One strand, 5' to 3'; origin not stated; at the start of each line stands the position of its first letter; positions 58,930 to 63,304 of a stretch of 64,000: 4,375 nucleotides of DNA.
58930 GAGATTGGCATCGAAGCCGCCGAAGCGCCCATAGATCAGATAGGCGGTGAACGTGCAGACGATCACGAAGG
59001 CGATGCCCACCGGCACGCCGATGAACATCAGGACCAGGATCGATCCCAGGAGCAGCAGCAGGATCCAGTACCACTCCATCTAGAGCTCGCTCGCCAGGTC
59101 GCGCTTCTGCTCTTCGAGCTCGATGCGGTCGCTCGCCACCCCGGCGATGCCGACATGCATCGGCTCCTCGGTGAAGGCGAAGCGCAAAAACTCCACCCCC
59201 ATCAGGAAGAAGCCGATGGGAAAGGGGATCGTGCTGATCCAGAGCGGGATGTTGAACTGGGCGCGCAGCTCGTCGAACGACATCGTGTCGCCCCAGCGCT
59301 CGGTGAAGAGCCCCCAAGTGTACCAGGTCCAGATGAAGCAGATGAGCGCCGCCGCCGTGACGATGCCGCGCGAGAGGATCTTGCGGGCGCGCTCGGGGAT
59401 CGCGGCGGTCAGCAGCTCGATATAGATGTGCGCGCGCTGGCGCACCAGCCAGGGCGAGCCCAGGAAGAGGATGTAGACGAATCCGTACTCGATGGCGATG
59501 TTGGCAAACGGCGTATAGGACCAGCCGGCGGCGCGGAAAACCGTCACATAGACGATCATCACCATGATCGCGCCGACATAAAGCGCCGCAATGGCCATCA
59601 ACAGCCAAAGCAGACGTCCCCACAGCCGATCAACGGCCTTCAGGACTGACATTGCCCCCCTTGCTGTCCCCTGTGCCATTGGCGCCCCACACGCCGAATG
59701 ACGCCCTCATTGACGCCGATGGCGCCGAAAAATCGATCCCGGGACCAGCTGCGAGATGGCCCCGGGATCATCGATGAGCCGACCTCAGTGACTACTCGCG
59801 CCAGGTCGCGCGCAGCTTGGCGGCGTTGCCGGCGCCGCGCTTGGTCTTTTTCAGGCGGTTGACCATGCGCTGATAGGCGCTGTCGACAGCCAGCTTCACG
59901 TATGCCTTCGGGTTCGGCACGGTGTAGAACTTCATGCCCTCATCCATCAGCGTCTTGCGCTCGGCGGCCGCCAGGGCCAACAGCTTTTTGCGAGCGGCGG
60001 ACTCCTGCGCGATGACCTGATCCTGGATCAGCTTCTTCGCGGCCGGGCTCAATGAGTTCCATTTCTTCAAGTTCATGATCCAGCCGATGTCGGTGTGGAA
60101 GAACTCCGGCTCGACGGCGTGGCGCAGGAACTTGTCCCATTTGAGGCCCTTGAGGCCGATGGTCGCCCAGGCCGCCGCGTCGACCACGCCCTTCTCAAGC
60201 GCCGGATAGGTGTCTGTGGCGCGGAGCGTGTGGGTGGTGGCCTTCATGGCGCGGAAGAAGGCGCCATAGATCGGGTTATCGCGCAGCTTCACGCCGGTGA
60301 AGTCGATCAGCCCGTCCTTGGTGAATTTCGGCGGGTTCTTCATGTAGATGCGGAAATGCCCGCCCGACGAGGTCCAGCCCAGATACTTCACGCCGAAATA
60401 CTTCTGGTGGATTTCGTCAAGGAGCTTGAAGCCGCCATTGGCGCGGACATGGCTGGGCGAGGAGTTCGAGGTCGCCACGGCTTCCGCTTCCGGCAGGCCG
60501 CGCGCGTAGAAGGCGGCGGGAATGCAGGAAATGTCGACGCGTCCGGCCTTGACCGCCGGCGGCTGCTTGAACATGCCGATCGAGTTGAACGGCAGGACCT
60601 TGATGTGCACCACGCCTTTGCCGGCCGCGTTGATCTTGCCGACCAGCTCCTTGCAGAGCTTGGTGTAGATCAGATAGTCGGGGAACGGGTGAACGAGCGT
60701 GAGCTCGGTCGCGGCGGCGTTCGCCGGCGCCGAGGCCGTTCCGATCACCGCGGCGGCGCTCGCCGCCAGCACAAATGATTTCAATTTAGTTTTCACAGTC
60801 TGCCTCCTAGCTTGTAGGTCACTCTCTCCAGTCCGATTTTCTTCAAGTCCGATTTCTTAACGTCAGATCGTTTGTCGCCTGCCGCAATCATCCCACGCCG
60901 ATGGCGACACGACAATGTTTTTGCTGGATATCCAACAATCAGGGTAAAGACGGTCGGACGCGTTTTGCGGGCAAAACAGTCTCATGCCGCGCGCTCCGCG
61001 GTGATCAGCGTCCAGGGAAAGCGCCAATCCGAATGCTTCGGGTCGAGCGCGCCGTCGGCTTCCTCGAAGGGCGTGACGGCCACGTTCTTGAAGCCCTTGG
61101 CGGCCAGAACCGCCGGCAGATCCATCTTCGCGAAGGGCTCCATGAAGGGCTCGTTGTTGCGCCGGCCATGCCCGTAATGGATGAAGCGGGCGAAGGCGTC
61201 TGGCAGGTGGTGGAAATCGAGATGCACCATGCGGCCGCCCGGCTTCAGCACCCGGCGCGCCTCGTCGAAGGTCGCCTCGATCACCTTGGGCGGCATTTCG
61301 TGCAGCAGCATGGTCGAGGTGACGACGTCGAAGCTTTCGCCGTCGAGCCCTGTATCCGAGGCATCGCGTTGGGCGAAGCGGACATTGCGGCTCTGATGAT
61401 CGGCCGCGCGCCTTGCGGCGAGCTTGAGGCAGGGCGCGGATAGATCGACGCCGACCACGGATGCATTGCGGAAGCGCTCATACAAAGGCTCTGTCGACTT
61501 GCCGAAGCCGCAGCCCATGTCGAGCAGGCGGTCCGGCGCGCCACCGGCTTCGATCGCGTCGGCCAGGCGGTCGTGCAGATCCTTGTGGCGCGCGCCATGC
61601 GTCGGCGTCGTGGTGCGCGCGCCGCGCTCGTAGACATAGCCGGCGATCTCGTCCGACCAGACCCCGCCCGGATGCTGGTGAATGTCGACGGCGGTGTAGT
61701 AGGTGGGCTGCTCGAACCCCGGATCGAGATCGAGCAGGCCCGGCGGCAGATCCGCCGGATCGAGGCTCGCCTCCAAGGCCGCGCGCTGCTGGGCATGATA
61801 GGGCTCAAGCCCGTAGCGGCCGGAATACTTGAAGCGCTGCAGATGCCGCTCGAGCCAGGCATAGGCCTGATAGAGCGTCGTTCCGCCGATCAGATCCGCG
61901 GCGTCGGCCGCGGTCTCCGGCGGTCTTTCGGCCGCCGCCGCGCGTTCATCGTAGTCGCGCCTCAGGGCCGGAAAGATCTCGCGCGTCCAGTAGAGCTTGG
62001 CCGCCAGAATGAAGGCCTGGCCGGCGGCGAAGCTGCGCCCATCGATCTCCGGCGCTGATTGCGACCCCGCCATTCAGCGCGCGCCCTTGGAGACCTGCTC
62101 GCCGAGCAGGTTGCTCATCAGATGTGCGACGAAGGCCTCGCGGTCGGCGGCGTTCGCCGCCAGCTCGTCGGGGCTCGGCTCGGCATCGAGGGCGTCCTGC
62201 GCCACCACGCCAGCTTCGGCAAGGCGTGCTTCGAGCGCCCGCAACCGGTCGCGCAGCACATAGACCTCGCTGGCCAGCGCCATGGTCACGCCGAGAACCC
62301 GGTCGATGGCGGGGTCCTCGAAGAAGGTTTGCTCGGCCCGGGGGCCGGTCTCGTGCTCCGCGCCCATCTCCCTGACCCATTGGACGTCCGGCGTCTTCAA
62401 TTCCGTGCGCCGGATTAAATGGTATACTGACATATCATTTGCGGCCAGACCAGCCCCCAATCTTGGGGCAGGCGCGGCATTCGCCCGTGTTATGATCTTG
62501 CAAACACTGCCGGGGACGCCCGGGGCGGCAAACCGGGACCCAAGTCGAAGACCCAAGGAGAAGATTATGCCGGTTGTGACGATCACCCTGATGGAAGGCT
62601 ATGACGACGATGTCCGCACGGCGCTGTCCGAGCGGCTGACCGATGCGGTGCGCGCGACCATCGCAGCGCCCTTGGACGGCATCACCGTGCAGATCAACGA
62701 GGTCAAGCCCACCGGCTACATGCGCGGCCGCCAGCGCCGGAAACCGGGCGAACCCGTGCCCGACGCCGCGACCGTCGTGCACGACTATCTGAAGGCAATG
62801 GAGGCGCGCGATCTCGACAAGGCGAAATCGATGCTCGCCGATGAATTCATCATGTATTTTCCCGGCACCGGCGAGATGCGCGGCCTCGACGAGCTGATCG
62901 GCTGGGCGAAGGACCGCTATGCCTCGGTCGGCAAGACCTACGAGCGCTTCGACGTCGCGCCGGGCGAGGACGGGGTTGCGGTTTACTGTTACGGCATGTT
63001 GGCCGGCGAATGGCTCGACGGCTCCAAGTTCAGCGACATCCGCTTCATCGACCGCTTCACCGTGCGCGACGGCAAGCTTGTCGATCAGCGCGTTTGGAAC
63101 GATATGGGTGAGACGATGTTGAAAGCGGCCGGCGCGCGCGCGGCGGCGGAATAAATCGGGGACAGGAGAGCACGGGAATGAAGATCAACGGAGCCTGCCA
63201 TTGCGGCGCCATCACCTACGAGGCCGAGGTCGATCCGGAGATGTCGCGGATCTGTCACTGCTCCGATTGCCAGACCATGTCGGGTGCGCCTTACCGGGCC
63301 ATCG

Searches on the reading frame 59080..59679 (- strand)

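Call 37: search_protein_families(library=pfam, proteins=[window:59080-59679:-])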
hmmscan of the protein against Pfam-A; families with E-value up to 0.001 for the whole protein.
window:59080-59679:- (199 aa): 1 family
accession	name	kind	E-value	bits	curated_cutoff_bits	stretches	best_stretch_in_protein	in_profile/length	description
PF04290.18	DctQ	-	9.6e-16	58.3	28.3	1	38-166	1-124/132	Tripartite ATP-independent periplasmic transporters, DctQ component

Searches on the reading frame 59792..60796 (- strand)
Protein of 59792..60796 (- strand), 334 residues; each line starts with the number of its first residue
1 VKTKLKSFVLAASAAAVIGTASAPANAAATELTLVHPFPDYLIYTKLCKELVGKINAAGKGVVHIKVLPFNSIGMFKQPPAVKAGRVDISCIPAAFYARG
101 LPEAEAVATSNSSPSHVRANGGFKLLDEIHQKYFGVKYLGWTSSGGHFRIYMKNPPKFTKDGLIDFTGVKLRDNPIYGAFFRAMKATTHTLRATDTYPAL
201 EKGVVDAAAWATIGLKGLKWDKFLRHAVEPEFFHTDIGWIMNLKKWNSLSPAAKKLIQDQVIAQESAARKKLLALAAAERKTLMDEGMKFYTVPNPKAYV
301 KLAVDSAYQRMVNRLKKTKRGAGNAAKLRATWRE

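Call 21: search_protein_families(library=pfam, proteins=[window:59792-60796:-])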
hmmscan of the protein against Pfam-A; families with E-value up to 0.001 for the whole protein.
window:59792-60796:- (334 aa): 1 family
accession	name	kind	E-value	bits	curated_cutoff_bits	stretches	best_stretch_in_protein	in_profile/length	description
PF03480.18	DctP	-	1.2e-19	71.2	23.4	1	46-312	14-283/286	Bacterial extracellular solute-binding protein, family 7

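Call 45: search_protein_families(library=ncbifam, proteins=[window:59792-60796:-], max_evalue=0.00001)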
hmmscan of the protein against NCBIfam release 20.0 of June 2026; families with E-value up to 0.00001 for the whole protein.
window:59792-60796:- (334 aa): 2 families
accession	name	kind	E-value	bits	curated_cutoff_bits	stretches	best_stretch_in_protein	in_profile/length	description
NF037995.1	TRAP_S1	subfamily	2e-18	66.7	50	1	114-293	88-263/271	TRAP transporter substrate-binding protein DctP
TIGR00787.1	dctP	subfamily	9.8e-08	31.7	175.05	1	120-266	94-236/257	DctP family TRAP transporter solute-binding subunit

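Call 53: find_homologous_proteins(query=window:59792-60796:-, max_evalue=1e-60)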
Query window:59792-60796:- (334 aa): 449 proteins with E <= 1e-60 among 8000 candidates; the best 120 are listed.
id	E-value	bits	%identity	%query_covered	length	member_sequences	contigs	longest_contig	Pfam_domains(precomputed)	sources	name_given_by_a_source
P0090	7.9e-208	707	94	100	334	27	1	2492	PF03480.19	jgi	-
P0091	2.7e-198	676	90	100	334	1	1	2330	PF03480.19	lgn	-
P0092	2.0e-196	670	89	100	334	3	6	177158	PF03480.19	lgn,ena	-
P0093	1.6e-194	664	88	100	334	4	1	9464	PF03480.19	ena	-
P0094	1.0e-193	661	88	100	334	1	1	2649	PF03480.19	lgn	-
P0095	6.2e-180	616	83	100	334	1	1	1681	PF03480.19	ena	-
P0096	6.5e-174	596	80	100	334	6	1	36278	PF03480.19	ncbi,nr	ncbi:MAG: TRAP transporter substrate-binding protein DctP [Alphaproteobacteria bacterium]|nr:TRAP tr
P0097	1.7e-173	595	80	100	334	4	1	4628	PF03480.19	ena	-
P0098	7.6e-170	583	78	100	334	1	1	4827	PF03480.19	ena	-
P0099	1.0e-169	582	80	93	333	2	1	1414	PF03480.19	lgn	-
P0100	1.9e-168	578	79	94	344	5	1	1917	PF03480.19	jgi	jgi:TRAP-type C4-dicarboxylate transport system substrate-binding protein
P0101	4.6e-168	577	79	91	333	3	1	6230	PF03480.19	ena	-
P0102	1.0e-164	566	75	99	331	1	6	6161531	PF03480.19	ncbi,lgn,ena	-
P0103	8.9e-162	556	74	99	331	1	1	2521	PF03480.19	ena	-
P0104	1.6e-161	555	75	99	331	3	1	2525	PF03480.19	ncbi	-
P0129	1.0e-144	500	69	91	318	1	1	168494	PF03480.19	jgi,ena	-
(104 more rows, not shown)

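Call 54: find_encoding_contigs(protein=P0129, flank=4000, max_places=2)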
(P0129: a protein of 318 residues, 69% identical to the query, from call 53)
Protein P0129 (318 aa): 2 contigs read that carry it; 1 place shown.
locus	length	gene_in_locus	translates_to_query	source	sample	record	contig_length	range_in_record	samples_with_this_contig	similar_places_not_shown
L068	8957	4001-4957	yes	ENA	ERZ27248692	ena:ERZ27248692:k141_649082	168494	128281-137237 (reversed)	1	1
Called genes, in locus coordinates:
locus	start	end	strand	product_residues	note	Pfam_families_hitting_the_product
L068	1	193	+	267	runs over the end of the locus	PF02668:TauD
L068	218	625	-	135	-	PF04828:GFA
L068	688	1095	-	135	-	PF04828:GFA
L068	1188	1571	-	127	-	PF22599:SecDF_P1_head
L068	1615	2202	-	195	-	PF01361:Tautomerase (weak), PF14534:DUF4440 (weak), PF12680:SnoaL_2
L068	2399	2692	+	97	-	-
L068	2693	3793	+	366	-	PF01209:Ubie_methyltran, PF02353:CMAS (weak), PF05175:MTS, PF13489:Methyltransf_23, PF13847:Methyltransf_31, PF08241:Methyltransf_11, PF08242:Methyltransf_12, PF13649:Methyltransf_25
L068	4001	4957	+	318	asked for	PF03480:DctP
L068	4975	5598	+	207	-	PF04290:DctQ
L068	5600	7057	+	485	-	PF06808:DctM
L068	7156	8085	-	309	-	PF08240:ADH_N, PF00107:ADH_zinc_N, PF13602:ADH_zinc_N_2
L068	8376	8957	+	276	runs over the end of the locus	PF00392:GntR, PF07702:UTRA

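Call 55: find_encoding_contigs(protein=P0092, flank=4000, max_places=3)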
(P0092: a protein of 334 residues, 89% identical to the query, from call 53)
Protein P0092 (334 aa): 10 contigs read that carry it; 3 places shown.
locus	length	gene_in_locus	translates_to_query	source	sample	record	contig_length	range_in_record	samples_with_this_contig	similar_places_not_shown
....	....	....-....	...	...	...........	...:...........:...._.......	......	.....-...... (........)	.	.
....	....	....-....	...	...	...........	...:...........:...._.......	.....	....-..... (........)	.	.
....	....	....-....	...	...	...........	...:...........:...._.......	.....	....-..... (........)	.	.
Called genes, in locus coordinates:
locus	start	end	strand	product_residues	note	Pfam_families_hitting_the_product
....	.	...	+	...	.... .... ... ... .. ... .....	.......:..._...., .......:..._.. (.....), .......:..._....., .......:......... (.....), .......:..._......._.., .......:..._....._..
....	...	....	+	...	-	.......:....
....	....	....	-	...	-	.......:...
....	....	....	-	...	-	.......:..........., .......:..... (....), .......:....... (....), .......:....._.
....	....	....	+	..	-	-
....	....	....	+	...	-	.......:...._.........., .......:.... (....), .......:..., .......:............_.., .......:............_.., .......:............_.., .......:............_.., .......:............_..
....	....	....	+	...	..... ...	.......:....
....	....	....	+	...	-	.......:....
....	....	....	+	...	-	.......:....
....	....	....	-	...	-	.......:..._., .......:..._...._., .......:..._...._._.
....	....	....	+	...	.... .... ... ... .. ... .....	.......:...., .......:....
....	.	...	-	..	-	?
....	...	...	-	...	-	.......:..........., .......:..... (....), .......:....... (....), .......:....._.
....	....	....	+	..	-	-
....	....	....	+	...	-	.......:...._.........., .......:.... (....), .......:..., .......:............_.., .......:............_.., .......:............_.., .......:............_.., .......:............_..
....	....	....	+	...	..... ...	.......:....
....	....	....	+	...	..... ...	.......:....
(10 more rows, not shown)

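Call 56: find_encoding_contigs(protein=P0096, flank=4000, max_places=2)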
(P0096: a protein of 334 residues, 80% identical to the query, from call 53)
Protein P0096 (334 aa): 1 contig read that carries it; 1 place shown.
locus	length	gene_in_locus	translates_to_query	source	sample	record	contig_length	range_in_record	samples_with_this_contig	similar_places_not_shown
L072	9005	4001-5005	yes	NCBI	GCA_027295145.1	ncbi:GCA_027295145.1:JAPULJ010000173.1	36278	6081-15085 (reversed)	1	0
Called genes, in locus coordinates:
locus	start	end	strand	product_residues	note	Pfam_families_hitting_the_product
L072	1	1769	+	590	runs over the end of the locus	PF01019:G_glu_transpept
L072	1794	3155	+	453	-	PF01554:MatE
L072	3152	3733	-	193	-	PF01361:Tautomerase (weak), PF12680:SnoaL_2, PF14534:DUF4440 (weak)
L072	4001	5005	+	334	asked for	PF03480:DctP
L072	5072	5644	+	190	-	PF04290:DctQ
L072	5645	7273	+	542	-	PF06808:DctM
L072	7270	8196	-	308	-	PF08240:ADH_N, PF00107:ADH_zinc_N, PF13602:ADH_zinc_N_2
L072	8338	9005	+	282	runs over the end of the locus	PF00392:GntR, PF07702:UTRA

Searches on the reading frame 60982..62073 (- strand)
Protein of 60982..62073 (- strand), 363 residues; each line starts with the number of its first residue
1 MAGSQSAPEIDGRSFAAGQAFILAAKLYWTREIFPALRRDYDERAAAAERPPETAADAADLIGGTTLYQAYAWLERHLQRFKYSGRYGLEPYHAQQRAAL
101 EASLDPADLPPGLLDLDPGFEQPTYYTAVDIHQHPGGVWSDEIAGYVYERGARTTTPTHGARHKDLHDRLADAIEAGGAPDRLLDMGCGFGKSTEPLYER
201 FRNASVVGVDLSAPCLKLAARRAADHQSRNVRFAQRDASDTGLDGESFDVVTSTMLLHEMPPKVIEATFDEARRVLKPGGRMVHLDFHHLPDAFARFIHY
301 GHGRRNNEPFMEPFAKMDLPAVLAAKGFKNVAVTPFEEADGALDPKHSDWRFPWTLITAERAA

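Call 21: search_protein_families(library=pfam, proteins=[window:60982-62073:-])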
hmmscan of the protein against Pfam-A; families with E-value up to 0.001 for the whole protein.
window:60982-62073:- (363 aa): 9 families
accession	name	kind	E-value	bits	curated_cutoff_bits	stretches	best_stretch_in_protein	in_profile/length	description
PF13649.12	Methyltransf_25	-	1.5e-24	87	27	1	184-280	2-97/97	Methyltransferase domain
PF08241.18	Methyltransf_11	-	2.6e-21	76.5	21.2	1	184-283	1-94/95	Methyltransferase domain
PF13847.12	Methyltransf_31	-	1.6e-18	67.2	27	1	182-289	6-114/145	Methyltransferase domain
PF08242.18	Methyltransf_12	-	2.1e-18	67.3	30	1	184-281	1-97/98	Methyltransferase domain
PF13489.12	Methyltransf_23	-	3.3e-16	59.9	27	1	163-332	6-163/164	Methyltransferase domain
PF01209.24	Ubie_methyltran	-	6.2e-13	49.1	20.1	1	172-290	40-157/233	ubiE/COQ5 methyltransferase family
PF05175.20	MTS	-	1.2e-08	35.2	23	1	181-290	33-144/170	Methyltransferase small domain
PF02353.26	CMAS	-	6e-07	29.5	27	1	181-283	64-163/273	Mycolic acid cyclopropane synthetase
PF01728.25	FtsJ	-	0.00053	20.4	24.1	0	181-296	23-147/181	FtsJ-like methyltransferase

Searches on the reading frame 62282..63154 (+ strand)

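Call 21: search_protein_families(library=pfam, proteins=[window:62282-63154:+])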
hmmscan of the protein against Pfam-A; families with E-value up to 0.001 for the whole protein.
window:62282-63154:+ (290 aa): 4 families
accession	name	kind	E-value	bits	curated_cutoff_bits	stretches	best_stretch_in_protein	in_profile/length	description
PF12680.13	SnoaL_2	-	2.5e-09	38.1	27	1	166-268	1-101/102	SnoaL-like domain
PF01361.26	Tautomerase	-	1.3e-07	31.9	22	1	97-149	1-53/60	Tautomerase enzyme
PF14534.12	DUF4440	-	2.8e-06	28.2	25.2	1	165-264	4-103/107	Domain of unknown function (DUF4440)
PF07366.18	SnoaL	-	0.00074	19.8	28.4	0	164-276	2-120/126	SnoaL-like polyketide cyclase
